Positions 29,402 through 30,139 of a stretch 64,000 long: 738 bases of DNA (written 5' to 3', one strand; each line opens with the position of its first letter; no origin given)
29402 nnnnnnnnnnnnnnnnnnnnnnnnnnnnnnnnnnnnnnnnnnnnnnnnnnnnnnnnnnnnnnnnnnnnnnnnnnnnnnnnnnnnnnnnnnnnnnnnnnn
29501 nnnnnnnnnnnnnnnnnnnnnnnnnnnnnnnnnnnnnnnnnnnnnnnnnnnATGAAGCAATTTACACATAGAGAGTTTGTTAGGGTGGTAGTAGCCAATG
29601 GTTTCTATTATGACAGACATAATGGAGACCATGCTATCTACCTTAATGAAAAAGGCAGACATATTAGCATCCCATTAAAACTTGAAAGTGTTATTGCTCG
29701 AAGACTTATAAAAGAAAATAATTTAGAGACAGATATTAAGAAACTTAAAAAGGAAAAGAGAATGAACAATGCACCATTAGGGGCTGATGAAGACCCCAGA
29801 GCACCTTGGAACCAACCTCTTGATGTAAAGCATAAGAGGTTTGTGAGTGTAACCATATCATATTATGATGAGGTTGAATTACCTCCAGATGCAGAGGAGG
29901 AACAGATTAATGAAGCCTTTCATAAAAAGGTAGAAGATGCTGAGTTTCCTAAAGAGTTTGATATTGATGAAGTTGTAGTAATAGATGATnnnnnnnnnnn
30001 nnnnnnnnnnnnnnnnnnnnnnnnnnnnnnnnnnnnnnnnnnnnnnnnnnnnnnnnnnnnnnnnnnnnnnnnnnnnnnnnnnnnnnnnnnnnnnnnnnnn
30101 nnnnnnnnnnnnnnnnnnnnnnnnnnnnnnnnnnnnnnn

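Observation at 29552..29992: Orphan HicA-like RNase toxin domain fused to an acidic C-terminal tail, with no HicB partner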

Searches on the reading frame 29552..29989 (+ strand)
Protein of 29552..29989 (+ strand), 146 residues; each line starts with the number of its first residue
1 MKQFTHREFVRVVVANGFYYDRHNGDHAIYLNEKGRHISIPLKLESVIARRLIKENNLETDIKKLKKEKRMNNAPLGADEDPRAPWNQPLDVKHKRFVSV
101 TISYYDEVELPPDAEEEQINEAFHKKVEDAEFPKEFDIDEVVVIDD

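Call 3: search_protein_families(library=pfam, proteins=[window:29552-29989:+], max_evalue=1)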
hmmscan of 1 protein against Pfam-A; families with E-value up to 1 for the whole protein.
window:29552-29989:+ (146 aa): 3 families
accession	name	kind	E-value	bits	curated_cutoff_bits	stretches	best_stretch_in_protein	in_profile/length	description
PF07927.17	HicA_toxin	-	6.2e-07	29.9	27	1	7-53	2-49/58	HicA toxin of bacterial toxin-antitoxin,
PF20234.3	DUF6591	-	0.047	13.9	27.1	1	7-75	47-116/228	Family of unknown function (DUF6591)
PF14238.11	DUF4340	-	0.12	13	25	1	16-84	71-137/183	Domain of unknown function (DUF4340)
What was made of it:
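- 29552..29728 (+): HicA-family dsRBD-like RNase domain (residues 1-59). Basic, pI about 10. G25-D26-H27 is the putative catalytic motif. Pfam PF07927 at 29.9 bits against a cutoff of 27 (call 3).
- On HicA toxin family (Pfam PF07927; dsRBD-like mRNA interferase): 29.9 bits against a gathering cutoff of 27, E = 6.2e-7, residues 7-53 matching model positions 2-49 of 58 (call 3).
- Checked: Pfam HicA_toxin PF07927 scores 29.9 bits against a gathering cutoff of 27, E = 6e-7, covering residues 7-53 and model positions 2-49 of 58 (call 3).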

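Call 4: search_protein_families(library=phrogs, proteins=[window:29552-29989:+], max_evalue=1)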
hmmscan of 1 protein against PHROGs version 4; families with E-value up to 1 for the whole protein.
window:29552-29989:+ (146 aa): 1 family
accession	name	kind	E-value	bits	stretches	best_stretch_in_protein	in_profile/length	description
phrog_353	-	moron, auxiliary metabolic gene and host takeover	6.3e-07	30.4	1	1-43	2-46/73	toxin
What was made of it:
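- On HicA toxin family (Pfam PF07927; dsRBD-like mRNA interferase): PHROG 353 'toxin' at E = 6.3e-7 (call 4).
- Checked: PHROG 353 'toxin' matches at E = 6e-7 (call 4).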

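Call 5: search_solved_structures(query=window:29552-29989:+, max_evalue=10, show_alignments=3)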
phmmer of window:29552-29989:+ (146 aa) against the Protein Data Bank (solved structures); distinct sequences matched with E-value up to 10: 4.
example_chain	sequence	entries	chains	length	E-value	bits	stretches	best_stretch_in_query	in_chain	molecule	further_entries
2ctr_A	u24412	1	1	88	0.023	18.1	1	103-126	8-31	DnaJ homolog subfamily B member 9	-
1tbx_A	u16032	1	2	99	0.68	13.3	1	8-47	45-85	Hypothetical 11.0 kDa protein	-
2cz4_A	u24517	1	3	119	0.91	12.9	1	22-66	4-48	hypothetical protein TTHA0516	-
9evs_1O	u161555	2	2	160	1.2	12.6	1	31-104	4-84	bL17m | 50S ribosomal protein L17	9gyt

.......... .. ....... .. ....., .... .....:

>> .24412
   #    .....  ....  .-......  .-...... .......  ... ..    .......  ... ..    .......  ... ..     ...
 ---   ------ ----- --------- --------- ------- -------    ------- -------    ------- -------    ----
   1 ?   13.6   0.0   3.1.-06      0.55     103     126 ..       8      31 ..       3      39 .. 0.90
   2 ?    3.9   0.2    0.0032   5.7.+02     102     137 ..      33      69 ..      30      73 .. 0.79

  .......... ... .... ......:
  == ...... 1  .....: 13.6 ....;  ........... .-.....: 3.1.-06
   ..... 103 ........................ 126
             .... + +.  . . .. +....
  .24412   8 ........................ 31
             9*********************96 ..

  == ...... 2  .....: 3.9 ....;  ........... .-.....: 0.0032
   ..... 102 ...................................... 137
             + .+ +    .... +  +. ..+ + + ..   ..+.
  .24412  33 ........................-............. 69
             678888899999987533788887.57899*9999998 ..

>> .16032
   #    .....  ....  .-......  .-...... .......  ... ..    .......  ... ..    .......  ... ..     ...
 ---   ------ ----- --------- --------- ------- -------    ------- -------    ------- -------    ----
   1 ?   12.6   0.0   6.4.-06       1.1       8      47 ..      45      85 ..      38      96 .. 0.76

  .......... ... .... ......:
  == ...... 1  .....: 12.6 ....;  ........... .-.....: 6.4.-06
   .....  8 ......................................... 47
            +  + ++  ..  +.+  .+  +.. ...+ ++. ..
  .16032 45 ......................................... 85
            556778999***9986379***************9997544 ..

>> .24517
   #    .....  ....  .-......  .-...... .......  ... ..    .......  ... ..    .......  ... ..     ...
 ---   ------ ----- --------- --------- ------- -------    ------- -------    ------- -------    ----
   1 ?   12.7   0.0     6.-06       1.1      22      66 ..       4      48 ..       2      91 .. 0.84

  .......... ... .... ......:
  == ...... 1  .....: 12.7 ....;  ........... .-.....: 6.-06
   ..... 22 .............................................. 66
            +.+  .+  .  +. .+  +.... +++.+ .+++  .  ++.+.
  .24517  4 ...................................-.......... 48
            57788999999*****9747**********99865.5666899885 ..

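Call 7: search_dna_similar(query=window:29552-29989:+, collection=phages, mode=protein, max_rows=40, max_evalue=0.01)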
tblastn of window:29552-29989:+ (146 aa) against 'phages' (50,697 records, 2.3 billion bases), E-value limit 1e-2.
Records with a match: 46; places in all: 46; records where one place covers at least 80% of the query: 31.
Best place of each record, by identity: 90-95% 23; 80-90% 3; 60-80% 14; <60% 6.
By first word of the organism name: Bacteroides 27; uncultured 14; IAS 2; Kehishuvirus 1; bajarodcaudo 1; Kolpuevirus 1.
By host as written in the record: Bacteroides intestinalis DSM 108646 25; - 15; Bacteroides intestinalis APC919/174 2; Bacteroides cellulosilyticus 2; Homo sapiens 2.
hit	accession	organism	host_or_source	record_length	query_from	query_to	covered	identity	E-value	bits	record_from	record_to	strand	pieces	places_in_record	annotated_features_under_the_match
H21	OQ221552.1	Bacteroides phage PhiCrAssBcn17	Bacteroides intestinalis DSM 108646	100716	1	135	92%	92.6%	5e-78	256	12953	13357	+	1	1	HicA toxin | His-Xaa-Ser system radical SAM maturase HxsC-like protein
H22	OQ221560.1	Bacteroides phage PhiCrAssBcn25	Bacteroides intestinalis DSM 108646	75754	1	135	92%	92.6%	5e-78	256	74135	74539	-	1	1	toxin | His-Xaa-Ser system radical SAM maturase HxsC-like protein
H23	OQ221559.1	Bacteroides phage PhiCrAssBcn24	Bacteroides intestinalis DSM 108646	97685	1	135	92%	92.6%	5e-78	256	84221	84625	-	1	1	HicA toxin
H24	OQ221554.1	Bacteroides phage PhiCrAssBcn19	Bacteroides intestinalis DSM 108646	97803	1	135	92%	92.6%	5e-78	256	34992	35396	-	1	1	HicA toxin | His-Xaa-Ser system radical SAM maturase HxsC-like protein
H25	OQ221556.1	Bacteroides phage PhiCrAssBcn21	Bacteroides intestinalis DSM 108646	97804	1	135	92%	92.6%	5e-78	256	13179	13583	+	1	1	HicA toxin | His-Xaa-Ser system radical SAM maturase HxsC-like protein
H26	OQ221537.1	Bacteroides phage PhiCrAssBcn2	Bacteroides intestinalis DSM 108646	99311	1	135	92%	92.6%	5e-78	256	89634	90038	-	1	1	HicA toxin | His-Xaa-Ser system radical SAM maturase HxsC-like protein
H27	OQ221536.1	Bacteroides phage PhiCrAssBcn1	Bacteroides intestinalis DSM 108646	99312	1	135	92%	92.6%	5e-78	256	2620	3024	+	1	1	HicA toxin | His-Xaa-Ser system radical SAM maturase HxsC-like protein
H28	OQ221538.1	Bacteroides phage PhiCrAssBcn3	Bacteroides intestinalis DSM 108646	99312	1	135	92%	92.6%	5e-78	256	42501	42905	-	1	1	HicA toxin | His-Xaa-Ser system radical SAM maturase HxsC-like protein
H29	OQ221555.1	Bacteroides phage PhiCrAssBcn20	Bacteroides intestinalis DSM 108646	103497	1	135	92%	92.6%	5e-78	256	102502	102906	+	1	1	toxin | His-Xaa-Ser system radical SAM maturase HxsC-like protein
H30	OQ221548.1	Bacteroides phage PhiCrAssBcn13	Bacteroides intestinalis DSM 108646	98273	1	134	92%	92.5%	2e-77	254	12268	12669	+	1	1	HicA toxin | His-Xaa-Ser system radical SAM maturase HxsC-like protein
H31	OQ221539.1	Bacteroides phage PhiCrAssBcn4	Bacteroides intestinalis DSM 108646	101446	1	134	92%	92.5%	2e-77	254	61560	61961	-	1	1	HicA toxin | His-Xaa-Ser system radical SAM maturase HxsC-like protein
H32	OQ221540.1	Bacteroides phage PhiCrAssBcn5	Bacteroides intestinalis DSM 108646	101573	1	134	92%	92.5%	2e-77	254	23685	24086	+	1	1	HicA toxin | His-Xaa-Ser system radical SAM maturase HxsC-like protein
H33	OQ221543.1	Bacteroides phage PhiCrAssBcn8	Bacteroides intestinalis DSM 108646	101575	1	134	92%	92.5%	2e-77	254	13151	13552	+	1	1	HicA toxin | His-Xaa-Ser system radical SAM maturase HxsC-like protein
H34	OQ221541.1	Bacteroides phage PhiCrAssBcn6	Bacteroides intestinalis DSM 108646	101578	1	134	92%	92.5%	2e-77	254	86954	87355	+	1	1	HicA toxin | His-Xaa-Ser system radical SAM maturase HxsC-like protein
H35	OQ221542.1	Bacteroides phage PhiCrAssBcn7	Bacteroides intestinalis DSM 108646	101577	1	134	92%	92.5%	2e-77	254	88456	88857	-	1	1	HicA toxin | His-Xaa-Ser system radical SAM maturase HxsC-like protein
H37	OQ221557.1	Bacteroides phage PhiCrAssBcn22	Bacteroides intestinalis DSM 108646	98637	1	135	92%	91.1%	7e-77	253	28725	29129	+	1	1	HicA toxin | His-Xaa-Ser system radical SAM maturase HxsC-like protein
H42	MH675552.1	Bacteroides phage crAss001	Bacteroides intestinalis APC919/174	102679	1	135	92%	90.4%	4e-76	250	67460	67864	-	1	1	HicA toxin | His-Xaa-Ser system radical SAM maturase HxsC-like protein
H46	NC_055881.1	uncultured phage cr112_1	human feces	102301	1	135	92%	83.0%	7e-66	221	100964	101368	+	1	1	mRNAse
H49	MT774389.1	uncultured phage cr116_1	human feces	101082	1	121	83%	61.3%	5e-29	149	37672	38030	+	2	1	mRNAse | hypothetical protein | RNA ligase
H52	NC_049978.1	IAS virus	Homo sapiens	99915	1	110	72%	62.6%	3e-25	137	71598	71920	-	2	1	mRNAse | hypothetical protein | His-Xaa-Ser system radical SAM maturase HxsC-like protein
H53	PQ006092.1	bajarodcaudo virus 1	Chaetodipus spinatus feces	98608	1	123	84%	42.3%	5e-26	107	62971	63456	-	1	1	putative RNA binding protein | hypothetical protein | DUF1599 protein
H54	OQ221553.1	Bacteroides phage PhiCrAssBcn18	Bacteroides intestinalis DSM 108646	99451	71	135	45%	74.6%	4e-22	96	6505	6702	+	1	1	HicA toxin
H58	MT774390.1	uncultured phage cr85_1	human feces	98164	1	61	42%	73.8%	9e-22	96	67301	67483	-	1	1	none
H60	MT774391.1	uncultured phage cr126_1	human feces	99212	57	136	55%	51.3%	1e-17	84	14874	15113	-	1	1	mRNAse | hypothetical protein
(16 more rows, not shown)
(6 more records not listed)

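Call 8: get_annotated_region(hit=H42, flank=5000)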
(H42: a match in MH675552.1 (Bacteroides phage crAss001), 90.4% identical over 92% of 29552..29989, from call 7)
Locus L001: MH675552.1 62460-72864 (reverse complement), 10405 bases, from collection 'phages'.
description: Bacteroides phage crAss001, complete genome.
organism: Bacteroides phage crAss001 (NCBI taxid 2301731)
taxonomy: Viruses; Duplodnaviria; Heunggongvirae; Uroviricota; Caudoviricetes; Crassvirales; Steigviridae; Asinivirinae; Kehishuvirus; Kehishuvirus primarius
host: Bacteroides intestinalis APC919/174; source: -; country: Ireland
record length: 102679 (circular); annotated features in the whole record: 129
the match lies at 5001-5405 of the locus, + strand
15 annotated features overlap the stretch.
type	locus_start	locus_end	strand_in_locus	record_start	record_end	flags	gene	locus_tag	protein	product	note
CDS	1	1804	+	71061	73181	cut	-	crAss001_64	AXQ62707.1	DNA polymerase I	Gp64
CDS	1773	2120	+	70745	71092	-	-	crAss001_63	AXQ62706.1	hypothetical protein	Gp63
CDS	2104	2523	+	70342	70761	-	-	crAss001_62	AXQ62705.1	hypothetical protein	Gp62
CDS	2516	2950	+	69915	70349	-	-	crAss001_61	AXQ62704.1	polynucleotide kinase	Gp61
CDS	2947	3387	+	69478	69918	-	-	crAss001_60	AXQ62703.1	polynucleotide kinase/phosphatase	Gp60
CDS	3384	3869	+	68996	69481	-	-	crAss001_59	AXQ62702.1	orotate/hypoxanthine phosphoribosyltransferase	Gp59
CDS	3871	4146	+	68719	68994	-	-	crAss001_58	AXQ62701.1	zinc-ribbon protein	Gp58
CDS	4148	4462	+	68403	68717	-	-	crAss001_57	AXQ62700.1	hypothetical protein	Gp57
CDS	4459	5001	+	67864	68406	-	-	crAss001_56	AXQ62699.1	His-Xaa-Ser system radical SAM maturase HxsC-like protein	Gp56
CDS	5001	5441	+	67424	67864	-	-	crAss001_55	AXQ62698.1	HicA toxin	Gp55; HicA toxin (mRNAse)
CDS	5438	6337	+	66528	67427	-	-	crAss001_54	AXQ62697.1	thymidylate synthase, flavin-dependent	Gp54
CDS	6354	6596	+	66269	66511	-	-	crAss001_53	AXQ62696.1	nuclear pore complex-type fold containing protein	Gp53; contains nuclear pore complex-type fold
CDS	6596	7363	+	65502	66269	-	-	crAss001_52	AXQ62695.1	von Willebrand factor type A-like domain containing protein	Gp52; contains von Willebrand factor type A-like domain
CDS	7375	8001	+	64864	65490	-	-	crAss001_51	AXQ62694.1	hypothetical protein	Gp51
CDS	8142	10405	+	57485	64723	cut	-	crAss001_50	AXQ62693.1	putative RNA polymerase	Gp50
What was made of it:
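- Closest known: crAss001 gp55 'HicA toxin. Same: It is the direct ortholog: 90% amino-acid identity, the same 146-aa fused architecture, and the same neighbours, with the radical-SAM-like gp56 upstream and ThyX gp54 downstream (calls 7, 8).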

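Call 9: get_annotated_region(hit=H54, flank=3000)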
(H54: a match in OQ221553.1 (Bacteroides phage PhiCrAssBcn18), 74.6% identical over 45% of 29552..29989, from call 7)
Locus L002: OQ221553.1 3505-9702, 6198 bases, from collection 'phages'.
description: Bacteroides phage PhiCrAssBcn18, partial genome.
organism: Bacteroides phage PhiCrAssBcn18 (NCBI taxid 3023100)
taxonomy: Viruses; Duplodnaviria; Heunggongvirae; Uroviricota; Caudoviricetes; Crassvirales; Steigviridae; Asinivirinae; Kehishuvirus
host: Bacteroides intestinalis DSM 108646; source: wastewater; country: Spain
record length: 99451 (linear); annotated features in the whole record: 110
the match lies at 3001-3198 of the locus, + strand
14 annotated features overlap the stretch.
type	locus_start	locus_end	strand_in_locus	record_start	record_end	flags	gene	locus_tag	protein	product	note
CDS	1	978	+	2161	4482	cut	-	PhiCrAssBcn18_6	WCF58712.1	hypothetical protein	-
CDS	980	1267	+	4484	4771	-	-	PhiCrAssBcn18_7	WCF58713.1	hypothetical protein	-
CDS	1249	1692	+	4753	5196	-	-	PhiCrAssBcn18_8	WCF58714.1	DUF1599 domain-containing protein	-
CDS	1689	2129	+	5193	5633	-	-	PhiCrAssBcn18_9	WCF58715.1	polynucleotide kinase/phosphatase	-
CDS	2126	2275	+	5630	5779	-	-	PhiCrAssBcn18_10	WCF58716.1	orotate/hypoxanthine phosphoribosyltransferase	-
CDS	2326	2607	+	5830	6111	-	-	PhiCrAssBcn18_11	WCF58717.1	orotate/hypoxanthine phosphoribosyltransferase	-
CDS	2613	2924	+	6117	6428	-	-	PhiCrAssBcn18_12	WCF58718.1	hypothetical protein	-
CDS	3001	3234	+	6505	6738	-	-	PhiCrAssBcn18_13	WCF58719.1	HicA toxin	-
CDS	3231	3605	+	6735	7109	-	-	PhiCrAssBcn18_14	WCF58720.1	thymidylate synthase, flavin-dependent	-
CDS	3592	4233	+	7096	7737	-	-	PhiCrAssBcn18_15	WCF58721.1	thymidylate synthase, flavin-dependent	-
CDS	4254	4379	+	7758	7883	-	-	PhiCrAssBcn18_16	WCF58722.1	nuclear pore complex-type fold containing protein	-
CDS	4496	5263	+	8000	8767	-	-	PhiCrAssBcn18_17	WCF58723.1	Von Willebrand factor type A-like domain containing protein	-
CDS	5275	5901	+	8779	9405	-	-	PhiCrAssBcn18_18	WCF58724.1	hypothetical protein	-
CDS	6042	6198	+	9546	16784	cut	-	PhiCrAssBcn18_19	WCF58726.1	putative RNA-polymerase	-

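Call 10: get_annotated_region(hit=H49, flank=2500)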
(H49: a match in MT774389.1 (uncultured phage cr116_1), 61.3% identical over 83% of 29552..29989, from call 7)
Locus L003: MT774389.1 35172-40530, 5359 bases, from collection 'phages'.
description: Uncultured phage cr116_1, complete genome.
organism: uncultured phage cr116_1 (NCBI taxid 2772073)
taxonomy: Viruses; Duplodnaviria; Heunggongvirae; Uroviricota; Caudoviricetes; Crassvirales; Steigviridae; Asinivirinae; Pamirivirus; Pamirivirus faecium
host: -; source: human feces; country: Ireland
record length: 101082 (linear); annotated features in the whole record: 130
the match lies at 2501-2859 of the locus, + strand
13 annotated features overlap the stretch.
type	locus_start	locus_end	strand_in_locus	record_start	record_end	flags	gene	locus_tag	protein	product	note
CDS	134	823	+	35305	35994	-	-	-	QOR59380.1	hypothetical protein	gp_24116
CDS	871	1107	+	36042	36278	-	-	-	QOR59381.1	DNA polymerase I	gp_24117; DNA polymerase I [phiCrAss001]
CDS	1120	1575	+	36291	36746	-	-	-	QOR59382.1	putative early protein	gp_24118; VOG4559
CDS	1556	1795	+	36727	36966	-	-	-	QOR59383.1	hypothetical protein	gp_24119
CDS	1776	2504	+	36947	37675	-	-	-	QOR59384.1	RNA ligase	gp_24120; RNA ligase [Streptomyces phage BillNye]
CDS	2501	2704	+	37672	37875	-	-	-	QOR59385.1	mRNAse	gp_24121; HicA toxin (mRNAse) [phiCrAss001]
CDS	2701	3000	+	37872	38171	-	-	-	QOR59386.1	hypothetical protein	gp_24122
CDS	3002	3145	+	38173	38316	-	-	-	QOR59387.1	hypothetical protein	gp_24123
CDS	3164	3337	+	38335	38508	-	-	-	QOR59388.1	hypothetical protein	gp_24124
CDS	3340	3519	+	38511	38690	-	-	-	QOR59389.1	hypothetical protein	gp_24125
CDS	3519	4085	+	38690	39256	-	-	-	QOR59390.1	hypothetical protein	gp_24126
CDS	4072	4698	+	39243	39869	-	-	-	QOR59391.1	hypothetical protein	gp_24127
CDS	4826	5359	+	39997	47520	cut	-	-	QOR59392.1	hypothetical protein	gp_24128; VOG3903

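Call 11: get_annotated_region(hit=H52, flank=2500)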
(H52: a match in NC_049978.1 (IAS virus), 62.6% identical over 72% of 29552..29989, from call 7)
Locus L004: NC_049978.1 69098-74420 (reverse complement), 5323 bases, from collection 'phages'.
description: IAS virus, complete genome.
organism: IAS virus (NCBI taxid 1450749)
taxonomy: Viruses; Duplodnaviria; Heunggongvirae; Uroviricota; Caudoviricetes; Crassvirales; Steigviridae; Asinivirinae; Paundivirus; Paundivirus hollandii
host: Homo sapiens; source: stool samples; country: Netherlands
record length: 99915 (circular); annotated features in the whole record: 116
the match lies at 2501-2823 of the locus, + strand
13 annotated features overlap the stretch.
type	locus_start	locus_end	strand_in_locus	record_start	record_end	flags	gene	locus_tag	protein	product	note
CDS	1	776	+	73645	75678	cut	-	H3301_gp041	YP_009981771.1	DNA polymerase I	-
CDS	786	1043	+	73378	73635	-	-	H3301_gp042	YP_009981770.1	putative early protein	-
CDS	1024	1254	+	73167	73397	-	-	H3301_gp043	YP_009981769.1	hypothetical protein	-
CDS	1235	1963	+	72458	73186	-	-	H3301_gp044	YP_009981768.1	RNA ligase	-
CDS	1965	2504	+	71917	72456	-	-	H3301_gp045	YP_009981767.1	His-Xaa-Ser system radical SAM maturase HxsC-like protein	-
CDS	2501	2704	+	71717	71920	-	-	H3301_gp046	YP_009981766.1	mRNAse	-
CDS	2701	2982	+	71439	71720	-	-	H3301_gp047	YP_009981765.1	hypothetical protein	-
CDS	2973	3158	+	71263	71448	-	-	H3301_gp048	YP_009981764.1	hypothetical protein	-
CDS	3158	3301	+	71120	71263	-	-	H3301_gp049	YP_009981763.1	hypothetical protein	-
CDS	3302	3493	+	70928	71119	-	-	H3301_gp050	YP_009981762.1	hypothetical protein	-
CDS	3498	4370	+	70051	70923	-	-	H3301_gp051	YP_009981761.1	flavin-dependent thymidylate synthase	-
CDS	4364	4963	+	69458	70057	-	-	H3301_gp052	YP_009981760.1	hypothetical protein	-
CDS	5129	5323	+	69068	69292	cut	-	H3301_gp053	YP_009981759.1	hypothetical protein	-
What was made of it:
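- Polynucleotide kinase and phosphatase genes lie in the same operon (calls 8, 10, 11).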

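Call 12: get_annotated_region(hit=H58, flank=2500)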
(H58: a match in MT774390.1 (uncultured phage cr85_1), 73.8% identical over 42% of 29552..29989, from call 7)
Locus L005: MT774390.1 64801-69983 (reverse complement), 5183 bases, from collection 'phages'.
description: Uncultured phage cr85_1, complete genome.
organism: uncultured phage cr85_1 (NCBI taxid 2772074)
taxonomy: Viruses; Duplodnaviria; Heunggongvirae; Uroviricota; Caudoviricetes; Crassvirales; Steigviridae; Asinivirinae; Kahnovirus; Kahnovirus oralis
host: -; source: human feces; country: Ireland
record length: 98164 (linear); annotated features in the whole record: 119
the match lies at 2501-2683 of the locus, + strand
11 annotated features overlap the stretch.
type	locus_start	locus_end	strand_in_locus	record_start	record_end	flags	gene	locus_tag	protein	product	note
CDS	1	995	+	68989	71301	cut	-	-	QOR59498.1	DNA polymerase I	gp_24255; DNA polymerase I [phiCrAss001]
CDS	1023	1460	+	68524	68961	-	-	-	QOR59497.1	hypothetical protein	gp_24254; VOG4966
CDS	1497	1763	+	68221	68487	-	-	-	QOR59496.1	hypothetical protein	gp_24253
CDS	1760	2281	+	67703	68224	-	-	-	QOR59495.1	polynucleotide kinase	gp_24252; polynucleotide_kinase; VOG0243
CDS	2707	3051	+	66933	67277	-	-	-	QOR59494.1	hypothetical protein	gp_24251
CDS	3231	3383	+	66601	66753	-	-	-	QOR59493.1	hypothetical protein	gp_24250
CDS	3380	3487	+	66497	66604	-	-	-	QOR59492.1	hypothetical protein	gp_24249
CDS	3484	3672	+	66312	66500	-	-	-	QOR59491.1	hypothetical protein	gp_24248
CDS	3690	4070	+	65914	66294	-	-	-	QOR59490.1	hypothetical protein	gp_24247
CDS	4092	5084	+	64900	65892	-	-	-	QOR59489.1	flavin-dependent thymidylate synthase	gp_24246; Thymidylate synthase, flavin-dependent [phiCrAss001]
CDS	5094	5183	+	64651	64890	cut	-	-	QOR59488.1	hypothetical protein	gp_24245; Contains nuclear pore complex-type fold [phiCrAss001]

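Call 13: get_annotated_region(hit=H60, flank=2500)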
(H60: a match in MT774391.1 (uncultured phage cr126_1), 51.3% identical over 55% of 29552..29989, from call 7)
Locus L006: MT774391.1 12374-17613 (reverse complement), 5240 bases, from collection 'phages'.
description: Uncultured phage cr126_1, complete genome.
organism: uncultured phage cr126_1 (NCBI taxid 2772075)
taxonomy: Viruses; Duplodnaviria; Heunggongvirae; Uroviricota; Caudoviricetes; Crassvirales; Steigviridae; Asinivirinae; Kolpuevirus; Kolpuevirus hominis
host: -; source: human feces; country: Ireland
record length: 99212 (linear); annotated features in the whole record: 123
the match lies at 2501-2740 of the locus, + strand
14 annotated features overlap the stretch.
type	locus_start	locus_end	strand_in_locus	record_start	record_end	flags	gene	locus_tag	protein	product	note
CDS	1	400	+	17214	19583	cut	-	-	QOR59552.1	DNA polymerase I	gp_24962; DNA polymerase I [phiCrAss001]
CDS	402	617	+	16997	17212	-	-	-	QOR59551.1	hypothetical protein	gp_24961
CDS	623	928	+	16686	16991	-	-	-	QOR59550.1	hypothetical protein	gp_24960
CDS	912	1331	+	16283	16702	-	-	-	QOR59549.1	hypothetical protein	gp_24959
CDS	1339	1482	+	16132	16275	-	-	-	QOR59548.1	hypothetical protein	gp_24958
CDS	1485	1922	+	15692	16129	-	-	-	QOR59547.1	polynucleotide kinase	gp_24957; Polynucleotide kinase [phiCrAss001]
CDS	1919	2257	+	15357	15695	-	-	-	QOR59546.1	Zn-ribbon protein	gp_24956; Zn-ribbon protein [phiCrAss001]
CDS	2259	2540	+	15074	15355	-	-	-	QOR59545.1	hypothetical protein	gp_24955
CDS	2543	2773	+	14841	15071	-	-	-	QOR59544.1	mRNAse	gp_24954; HicA toxin (mRNAse) [phiCrAss001]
CDS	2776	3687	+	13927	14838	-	-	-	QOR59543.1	flavin-dependent thymidylate synthase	gp_24953; Thymidylate synthase, flavin-dependent [phiCrAss001]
CDS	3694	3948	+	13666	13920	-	-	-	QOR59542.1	hypothetical protein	gp_24952; Contains nuclear pore complex-type fold [phiCrAss001]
CDS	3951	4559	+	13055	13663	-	-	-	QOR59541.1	hypothetical protein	gp_24951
CDS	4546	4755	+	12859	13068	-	-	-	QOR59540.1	hypothetical protein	gp_24950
CDS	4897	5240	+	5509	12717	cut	-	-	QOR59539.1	DUF1768 domain-containing protein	gp_24949; VOG0154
